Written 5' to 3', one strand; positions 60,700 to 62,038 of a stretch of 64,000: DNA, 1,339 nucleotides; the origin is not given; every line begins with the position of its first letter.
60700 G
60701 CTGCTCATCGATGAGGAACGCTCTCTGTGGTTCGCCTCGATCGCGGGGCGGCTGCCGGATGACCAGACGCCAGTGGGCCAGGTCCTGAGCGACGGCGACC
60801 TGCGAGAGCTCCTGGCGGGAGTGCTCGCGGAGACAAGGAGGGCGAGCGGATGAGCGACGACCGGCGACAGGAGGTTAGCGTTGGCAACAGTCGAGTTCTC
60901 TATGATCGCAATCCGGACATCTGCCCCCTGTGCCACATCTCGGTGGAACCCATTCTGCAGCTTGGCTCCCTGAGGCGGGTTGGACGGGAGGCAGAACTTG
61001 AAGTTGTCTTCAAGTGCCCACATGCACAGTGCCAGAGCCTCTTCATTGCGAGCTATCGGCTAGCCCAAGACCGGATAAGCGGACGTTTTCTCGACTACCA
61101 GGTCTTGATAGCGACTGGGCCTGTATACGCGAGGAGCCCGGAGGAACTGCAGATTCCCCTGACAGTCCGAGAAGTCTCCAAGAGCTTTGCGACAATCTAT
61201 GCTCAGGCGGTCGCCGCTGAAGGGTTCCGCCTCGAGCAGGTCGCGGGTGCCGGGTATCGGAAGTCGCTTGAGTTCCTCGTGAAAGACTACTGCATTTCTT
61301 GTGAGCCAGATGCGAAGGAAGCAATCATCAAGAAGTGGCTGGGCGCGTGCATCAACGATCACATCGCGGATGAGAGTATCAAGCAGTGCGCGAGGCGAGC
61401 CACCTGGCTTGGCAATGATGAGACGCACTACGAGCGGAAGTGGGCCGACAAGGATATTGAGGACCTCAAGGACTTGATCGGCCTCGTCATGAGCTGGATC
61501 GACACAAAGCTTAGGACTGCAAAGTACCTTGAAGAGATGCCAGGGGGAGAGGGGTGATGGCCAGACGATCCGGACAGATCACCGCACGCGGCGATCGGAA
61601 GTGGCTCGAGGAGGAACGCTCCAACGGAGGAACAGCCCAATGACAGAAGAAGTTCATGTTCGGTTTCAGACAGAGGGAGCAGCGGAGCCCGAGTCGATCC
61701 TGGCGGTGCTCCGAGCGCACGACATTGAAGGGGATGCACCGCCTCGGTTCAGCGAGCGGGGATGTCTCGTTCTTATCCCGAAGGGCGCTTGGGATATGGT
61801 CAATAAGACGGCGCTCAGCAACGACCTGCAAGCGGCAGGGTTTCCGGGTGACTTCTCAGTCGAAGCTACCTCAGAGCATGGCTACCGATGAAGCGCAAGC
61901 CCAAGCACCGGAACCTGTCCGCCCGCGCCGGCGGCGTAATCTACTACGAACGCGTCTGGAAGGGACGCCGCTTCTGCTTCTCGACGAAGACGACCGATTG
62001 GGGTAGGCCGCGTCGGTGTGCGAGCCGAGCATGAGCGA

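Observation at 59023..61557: Tightly coupled RHH + four-gene operon with a 2-TM protein and a zinc-ribbon/DUF4145 protein: candidate uncharacterised defence or abortive-infection module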

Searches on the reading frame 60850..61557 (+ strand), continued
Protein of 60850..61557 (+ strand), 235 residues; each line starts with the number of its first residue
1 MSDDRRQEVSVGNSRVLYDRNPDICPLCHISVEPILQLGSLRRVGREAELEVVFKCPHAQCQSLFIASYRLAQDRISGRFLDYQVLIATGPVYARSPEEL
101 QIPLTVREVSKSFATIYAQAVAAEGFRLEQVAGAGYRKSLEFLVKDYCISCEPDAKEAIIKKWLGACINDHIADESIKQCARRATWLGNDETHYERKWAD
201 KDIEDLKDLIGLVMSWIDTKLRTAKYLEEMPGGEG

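Call 91: search_dna_similar(query=window:60850-61554:+, collection=plasmids, mode=protein, max_rows=40, max_evalue=0.001)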
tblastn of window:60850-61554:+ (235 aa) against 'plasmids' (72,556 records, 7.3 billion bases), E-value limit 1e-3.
Records with a match: 16; places in all: 16; records where one place covers at least 80% of the query: 13.
Best place of each record, by identity: <60% 16.
By first word of the organism name: Apilactobacillus 4; Enterococcus 2; Gloeocapsopsis 1; Leptospira 1; Vibrio 1; Pseudomonas 1; Bacillus 1; Chryseobacterium 1; Clostridioides 1; Lacticaseibacillus 1; and 2 more.
By predicted mobility (MOB-suite, as given by PLSDB): non-mobilizable 15; conjugative 1.
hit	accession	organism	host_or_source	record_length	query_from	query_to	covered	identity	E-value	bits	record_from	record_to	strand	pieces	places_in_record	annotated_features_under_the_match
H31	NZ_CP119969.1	Gloeocapsopsis dulcis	Dried cell culture,Desert, underside of ...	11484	10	233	95%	40.5%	6e-48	175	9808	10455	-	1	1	DUF4145 domain-containing protein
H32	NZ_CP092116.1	Leptospira noguchii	Bos taurus,Cell culture,urine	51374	19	234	92%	41.2%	7e-47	172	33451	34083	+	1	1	hypothetical protein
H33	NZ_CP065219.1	Vibrio navarrensis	Homo sapiens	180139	7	231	96%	39.1%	5e-43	161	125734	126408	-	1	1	DUF4145 domain-containing protein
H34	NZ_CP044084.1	Pseudomonas luteola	Homo sapiens,clinical isolate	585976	15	233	93%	39.3%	4e-41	155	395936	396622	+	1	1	DUF4145 domain-containing protein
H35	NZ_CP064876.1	Bacillus toyonensis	sediment,deep-sea sediment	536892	22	233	90%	39.9%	2e-39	150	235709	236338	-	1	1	DUF4145 domain-containing protein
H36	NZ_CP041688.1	Chryseobacterium sp. SNU WT5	Rainbow trout,Whole genome ...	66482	18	231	91%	35.3%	2e-35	140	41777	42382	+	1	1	DUF4145 domain-containing protein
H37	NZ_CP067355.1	Clostridioides sp. ES-S-0173-01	soil,soil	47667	23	225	86%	36.8%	3e-35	139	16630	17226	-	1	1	hypothetical protein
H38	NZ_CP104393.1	Enterococcus raffinosus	fermented food (Meju)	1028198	22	228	88%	33.0%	6e-27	115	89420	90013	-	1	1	record has no annotation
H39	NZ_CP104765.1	Enterococcus raffinosus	Homo sapiens,urine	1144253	22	228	88%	33.0%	6e-27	115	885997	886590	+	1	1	record has no annotation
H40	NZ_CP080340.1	Lacticaseibacillus paracasei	pure culture,Sweet Potato Sour Liquid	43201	52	223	73%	35.4%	2e-16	85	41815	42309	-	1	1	hypothetical protein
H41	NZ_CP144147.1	Lactiplantibacillus plantarum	Cell culture,cheese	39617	22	225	87%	28.0%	4e-12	72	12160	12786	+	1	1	DUF4145 domain-containing protein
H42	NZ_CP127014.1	Pediococcus sp. AC40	whole organism,AGROSAVIA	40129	22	235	91%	24.2%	5e-5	51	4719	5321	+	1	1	DUF4145 domain-containing protein | hypothetical protein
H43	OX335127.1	Apilactobacillus kunkeei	Apis mellifera,European honeybee,honey ...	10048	21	210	81%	23.5%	3e-7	57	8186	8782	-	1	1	hypothetical protein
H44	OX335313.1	Apilactobacillus kunkeei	Apis mellifera,European honeybee,honey ...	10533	21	210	81%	23.5%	4e-7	57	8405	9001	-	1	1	hypothetical protein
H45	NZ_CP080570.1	Apilactobacillus kunkeei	Monoisolate,environmental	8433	106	210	45%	28.9%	3e-5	52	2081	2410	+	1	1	hypothetical protein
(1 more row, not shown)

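Call 93: get_annotated_region(hit=H33, flank=4000)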
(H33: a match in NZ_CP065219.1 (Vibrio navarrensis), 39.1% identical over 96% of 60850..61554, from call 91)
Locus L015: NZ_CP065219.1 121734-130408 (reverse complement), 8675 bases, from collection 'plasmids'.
description: Vibrio navarrensis strain 20-VB00237 plasmid pVN20-VB00237, complete sequence
organism: Vibrio navarrensis (NCBI taxid 29495)
taxonomy: Bacteria; Pseudomonadota; Gammaproteobacteria; Vibrionales; Vibrionaceae; Vibrio; Vibrio navarrensis
host: -; source: Homo sapiens; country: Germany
typing (MOB-suite, as given by PLSDB): conjugative; relaxase MOBF; mating-pair formation MPF_F
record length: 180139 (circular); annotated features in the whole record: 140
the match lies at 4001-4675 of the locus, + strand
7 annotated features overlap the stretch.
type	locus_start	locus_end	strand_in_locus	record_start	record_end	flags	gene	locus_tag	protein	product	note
CDS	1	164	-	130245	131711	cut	-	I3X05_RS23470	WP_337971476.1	IS66 family transposase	-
CDS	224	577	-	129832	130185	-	tnpB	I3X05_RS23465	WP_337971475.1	IS66 family insertion sequence element accessory protein TnpB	-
CDS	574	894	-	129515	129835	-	-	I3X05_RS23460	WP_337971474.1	IS66 family insertion sequence element accessory protein TnpB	-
CDS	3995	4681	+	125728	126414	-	-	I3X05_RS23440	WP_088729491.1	DUF4145 domain-containing protein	-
CDS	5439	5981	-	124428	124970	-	-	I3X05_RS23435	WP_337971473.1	type III toxin-antitoxin system ToxN/AbiQ family toxin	-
CDS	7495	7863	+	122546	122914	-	-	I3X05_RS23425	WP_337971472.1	VOC family protein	-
CDS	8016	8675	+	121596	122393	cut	-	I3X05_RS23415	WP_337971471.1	DUF2971 domain-containing protein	-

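Call 94: get_annotated_region(hit=H34, flank=4000)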
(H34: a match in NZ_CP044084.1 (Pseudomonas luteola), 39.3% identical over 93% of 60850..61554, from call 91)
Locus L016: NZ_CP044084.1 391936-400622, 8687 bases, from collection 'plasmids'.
description: Pseudomonas luteola strain FDAARGOS_637 plasmid unnamed1, complete sequence
organism: Pseudomonas luteola (NCBI taxid 47886)
taxonomy: Bacteria; Pseudomonadota; Gammaproteobacteria; Pseudomonadales; Pseudomonadaceae; Pseudomonas; Pseudomonas luteola
host: -; source: Homo sapiens,clinical isolate; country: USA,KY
typing (MOB-suite, as given by PLSDB): non-mobilizable
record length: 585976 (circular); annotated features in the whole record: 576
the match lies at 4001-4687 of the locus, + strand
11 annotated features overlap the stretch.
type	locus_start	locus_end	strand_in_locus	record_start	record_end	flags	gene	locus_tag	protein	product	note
CDS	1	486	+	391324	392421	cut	-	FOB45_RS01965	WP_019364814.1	ParB/RepB/Spo0J family partition protein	GO:0007059 - chromosome segregation [Evidence IEA]; GO:0000910 - cytokinesis [Evidence IEA]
CDS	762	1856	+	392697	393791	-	-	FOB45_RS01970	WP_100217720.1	helix-turn-helix domain-containing protein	-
CDS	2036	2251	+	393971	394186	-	-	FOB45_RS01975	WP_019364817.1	exodeoxyribonuclease VII small subunit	GO:0006308 - DNA catabolic process [Evidence IEA]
CDS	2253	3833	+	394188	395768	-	xseA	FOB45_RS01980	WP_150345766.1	exodeoxyribonuclease VII large subunit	GO:0006308 - DNA catabolic process [Evidence IEA]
CDS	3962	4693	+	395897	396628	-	-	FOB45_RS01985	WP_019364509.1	DUF4145 domain-containing protein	-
CDS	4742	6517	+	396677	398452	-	-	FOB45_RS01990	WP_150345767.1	competence protein CoiA family protein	-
CDS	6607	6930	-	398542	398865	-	-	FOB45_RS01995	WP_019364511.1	hypothetical protein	-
CDS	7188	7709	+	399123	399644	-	-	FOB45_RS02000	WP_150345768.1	hypothetical protein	-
CDS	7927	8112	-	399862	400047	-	-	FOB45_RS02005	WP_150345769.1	hypothetical protein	-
CDS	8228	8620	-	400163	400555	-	-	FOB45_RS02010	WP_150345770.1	hypothetical protein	-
CDS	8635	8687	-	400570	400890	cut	-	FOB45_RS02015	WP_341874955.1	hypothetical protein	-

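Call 95: get_annotated_region(hit=H35, flank=4000)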
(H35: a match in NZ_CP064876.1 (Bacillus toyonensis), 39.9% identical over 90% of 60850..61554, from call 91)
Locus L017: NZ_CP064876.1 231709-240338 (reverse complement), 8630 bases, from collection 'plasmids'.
description: Bacillus toyonensis strain P18 plasmid pBtP18, complete sequence
organism: Bacillus toyonensis (NCBI taxid 155322)
taxonomy: Bacteria; Bacillota; Bacilli; Bacillales; Bacillaceae; Bacillus; Bacillus toyonensis
host: -; source: sediment,deep-sea sediment; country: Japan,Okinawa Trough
typing (MOB-suite, as given by PLSDB): non-mobilizable; replicon rep_cluster_164
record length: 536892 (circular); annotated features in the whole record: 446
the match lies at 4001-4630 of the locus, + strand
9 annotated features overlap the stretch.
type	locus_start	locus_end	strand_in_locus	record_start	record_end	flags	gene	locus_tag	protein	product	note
CDS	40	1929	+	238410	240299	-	-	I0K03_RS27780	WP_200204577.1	zinc-ribbon domain-containing protein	-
CDS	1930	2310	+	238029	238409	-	-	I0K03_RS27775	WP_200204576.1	hypothetical protein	-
CDS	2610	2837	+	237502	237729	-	-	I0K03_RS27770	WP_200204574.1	hypothetical protein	-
CDS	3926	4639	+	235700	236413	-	-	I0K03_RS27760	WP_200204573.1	DUF4145 domain-containing protein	-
CDS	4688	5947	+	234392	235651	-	-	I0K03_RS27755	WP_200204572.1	hypothetical protein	-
CDS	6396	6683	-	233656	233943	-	-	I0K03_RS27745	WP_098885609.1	hypothetical protein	-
CDS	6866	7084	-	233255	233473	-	-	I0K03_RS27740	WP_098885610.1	helix-turn-helix transcriptional regulator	-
CDS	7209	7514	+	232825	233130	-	-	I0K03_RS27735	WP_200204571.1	hypothetical protein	-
CDS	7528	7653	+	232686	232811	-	-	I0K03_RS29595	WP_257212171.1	hypothetical protein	-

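Call 99: search_protein_families(library=ncbifam, proteins=[L017:4688-5944:+, L016:4742-6514:+], max_evalue=1)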
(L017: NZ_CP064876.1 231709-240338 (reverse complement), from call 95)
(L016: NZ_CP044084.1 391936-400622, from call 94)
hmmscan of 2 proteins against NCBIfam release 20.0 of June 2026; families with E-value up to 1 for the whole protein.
L017:4688-5944:+ (419 aa): 0 families

L016:4742-6514:+ (591 aa): 0 families

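Call 102: fold_search(model_id=the predicted structure, library=viral)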
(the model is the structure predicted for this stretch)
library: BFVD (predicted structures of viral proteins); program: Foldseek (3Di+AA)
matches with E <= 10: 656; with E <= 0.001: 1
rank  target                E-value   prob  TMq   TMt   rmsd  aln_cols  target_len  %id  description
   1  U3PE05                1.4e-11  1.00  0.54  0.53  13.6       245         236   22  (no name in the UniProt tables at hand)
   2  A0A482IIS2            1.6e-03  0.99  0.31  0.25  16.6       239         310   16  (no name in the UniProt tables at hand)
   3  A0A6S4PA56            1.3e-02  0.47  0.17  0.21  20.7       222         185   13  Transcriptional regulator NrdR [uncultured phage_MedDCM-OCT-S38-C3]
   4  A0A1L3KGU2            6.7e-02  0.18  0.17  0.09  23.0       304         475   10  (no name in the UniProt tables at hand)
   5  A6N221                1.3e-01  0.14  0.16  0.19  17.1       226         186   14  Uncharacterized protein [Microbacterium phage Min1]
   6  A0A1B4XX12            1.5e-01  0.16  0.18  0.16  26.2       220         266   10  Uncharacterized protein [Tenacibaculum phage pT24]
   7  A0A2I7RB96            2.3e-01  0.09  0.18  0.08  20.1       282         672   13  TMhelix containing protein [Vibrio phage 1.152.O._10N.222.46.E1]
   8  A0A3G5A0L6            3.0e-01  0.08  0.14  0.15  20.3       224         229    8  Uncharacterized protein [Harvfovirus sp.]
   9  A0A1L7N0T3            3.2e-01  0.08  0.14  0.12  17.3       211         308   10  Uncharacterized protein [Ralstonia phage RP12]
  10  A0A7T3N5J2            3.4e-01  0.90  0.19  0.36   3.6        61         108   15  (no name in the UniProt tables at hand)
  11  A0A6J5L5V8            3.7e-01  0.21  0.18  0.28  19.0       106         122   14  Uncharacterized protein [uncultured Caudovirales phage]
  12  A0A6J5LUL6            3.7e-01  0.09  0.17  0.11  22.1       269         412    9  NAT_SF domain containing protein [uncultured Caudovirales phage]
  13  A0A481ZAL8            3.7e-01  0.07  0.14  0.15  18.2       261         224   10  Ankyrin repeat protein [Pithovirus LCPAC403]
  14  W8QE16                3.7e-01  0.06  0.12  0.06  21.4       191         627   15  DNA-directed RNA polymerase [Chloriridovirus anopheles1]
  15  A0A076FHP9            4.0e-01  0.11  0.18  0.05  22.6       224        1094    8  DNA-directed RNA polymerase [Aureococcus anophagefferens virus]
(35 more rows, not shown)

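Call 103: find_encoding_contigs(protein=P0044, flank=6000, max_places=2)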
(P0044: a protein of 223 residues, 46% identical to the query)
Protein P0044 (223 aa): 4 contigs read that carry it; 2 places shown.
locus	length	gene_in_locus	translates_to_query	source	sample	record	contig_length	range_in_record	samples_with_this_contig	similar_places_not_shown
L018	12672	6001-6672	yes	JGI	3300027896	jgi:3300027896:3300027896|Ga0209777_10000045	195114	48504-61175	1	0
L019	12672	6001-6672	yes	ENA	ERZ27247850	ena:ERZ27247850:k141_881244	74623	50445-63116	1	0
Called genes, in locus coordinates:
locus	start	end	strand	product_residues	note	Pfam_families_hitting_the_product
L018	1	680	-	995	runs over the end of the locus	-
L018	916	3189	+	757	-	PF00158:Sigma54_activat, PF14532:Sigma54_activ_2, PF00004:AAA (weak), PF07728:AAA_5, PF25601:AAA_lid_14, PF02954:HTH_8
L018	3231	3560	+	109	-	-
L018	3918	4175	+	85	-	-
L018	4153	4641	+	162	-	PF13975:gag-asp_proteas (weak)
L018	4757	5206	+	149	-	-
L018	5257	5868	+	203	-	-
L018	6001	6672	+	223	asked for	-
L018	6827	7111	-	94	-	-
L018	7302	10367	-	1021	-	PF13240:Zn_Ribbon_1 (weak), PF00069:Pkinase, PF07714:PK_Tyr_Ser-Thr, PF14531:Kinase-like (faint), PF23914:TPR_CcmH_CycH, PF13432:TPR_16 (weak), PF14559:TPR_19, PF13432:TPR_16 (weak), +8 more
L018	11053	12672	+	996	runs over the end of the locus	PF03699:UPF0182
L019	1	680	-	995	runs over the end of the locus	-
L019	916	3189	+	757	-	PF00158:Sigma54_activat, PF14532:Sigma54_activ_2, PF00004:AAA (weak), PF07728:AAA_5, PF25601:AAA_lid_14, PF02954:HTH_8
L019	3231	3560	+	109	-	-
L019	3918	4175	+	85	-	-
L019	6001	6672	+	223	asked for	-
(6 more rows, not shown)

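Call 104: find_encoding_contigs(protein=P0098, flank=6000, max_places=2)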
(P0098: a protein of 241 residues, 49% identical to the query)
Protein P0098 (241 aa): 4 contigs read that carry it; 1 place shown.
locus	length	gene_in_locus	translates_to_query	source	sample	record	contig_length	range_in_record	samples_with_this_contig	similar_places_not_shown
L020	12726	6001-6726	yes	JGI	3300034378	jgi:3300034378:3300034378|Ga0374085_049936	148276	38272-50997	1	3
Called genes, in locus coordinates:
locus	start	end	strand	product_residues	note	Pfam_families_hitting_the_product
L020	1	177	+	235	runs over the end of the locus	-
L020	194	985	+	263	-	PF09976:TPR_21 (faint), PF13512:TPR_18 (weak), PF07719:TPR_2 (faint), PF13174:TPR_6 (faint), PF13428:TPR_14 (faint), PF13432:TPR_16 (faint), PF13525:YfiO, PF00515:TPR_1 (faint), +2 more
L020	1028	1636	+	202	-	PF01467:CTP_transf_like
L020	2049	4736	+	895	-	PF02739:5_3_exonuc_N, PF01367:5_3_exonuc, PF01612:DNA_pol_A_exo1, PF22619:DNA_polI_exo1, PF00476:DNA_pol_A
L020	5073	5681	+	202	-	PF01121:CoaE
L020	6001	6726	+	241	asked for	-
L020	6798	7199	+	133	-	PF05635:23S_rRNA_IVP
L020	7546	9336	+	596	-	PF05496:RuvB_N (weak), PF13177:DNA_pol3_delta2, PF00004:AAA, PF07728:AAA_5, PF13401:AAA_22 (weak), PF22608:DNAX_ATPase_lid, PF12169:DNA_pol3_gamma3, PF20964:DnaX_C, +2 more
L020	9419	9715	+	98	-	PF02575:YbaB_DNA_bd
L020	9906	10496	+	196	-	PF21176:RecR_HhH, PF02132:RecR_ZnF, PF01751:Toprim, PF13662:Toprim_4, PF21175:RecR_C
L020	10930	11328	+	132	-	PF02001:DUF134, PF04545:Sigma70_r4 (weak), PF08281:Sigma70_r4_2 (weak)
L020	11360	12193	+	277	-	PF02374:ArsA_ATPase (faint), PF09140:MipZ (weak), PF10609:ParA, PF13614:AAA_31, PF01656:CbiA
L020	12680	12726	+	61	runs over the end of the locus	-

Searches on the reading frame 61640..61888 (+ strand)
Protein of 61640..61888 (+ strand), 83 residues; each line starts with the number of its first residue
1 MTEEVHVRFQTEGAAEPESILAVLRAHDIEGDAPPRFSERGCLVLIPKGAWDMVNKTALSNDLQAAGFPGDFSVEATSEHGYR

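Call 86: search_protein_families(library=pfam, proteins=[window:61640-61888:+], max_evalue=1)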
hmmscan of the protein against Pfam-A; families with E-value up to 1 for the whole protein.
window:61640-61888:+ (83 aa): 0 families

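Call 99: search_protein_families(library=ncbifam, proteins=[window:61640-61888:+], max_evalue=1)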
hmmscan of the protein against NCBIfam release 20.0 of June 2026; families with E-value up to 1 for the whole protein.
window:61640-61888:+ (83 aa): 0 families
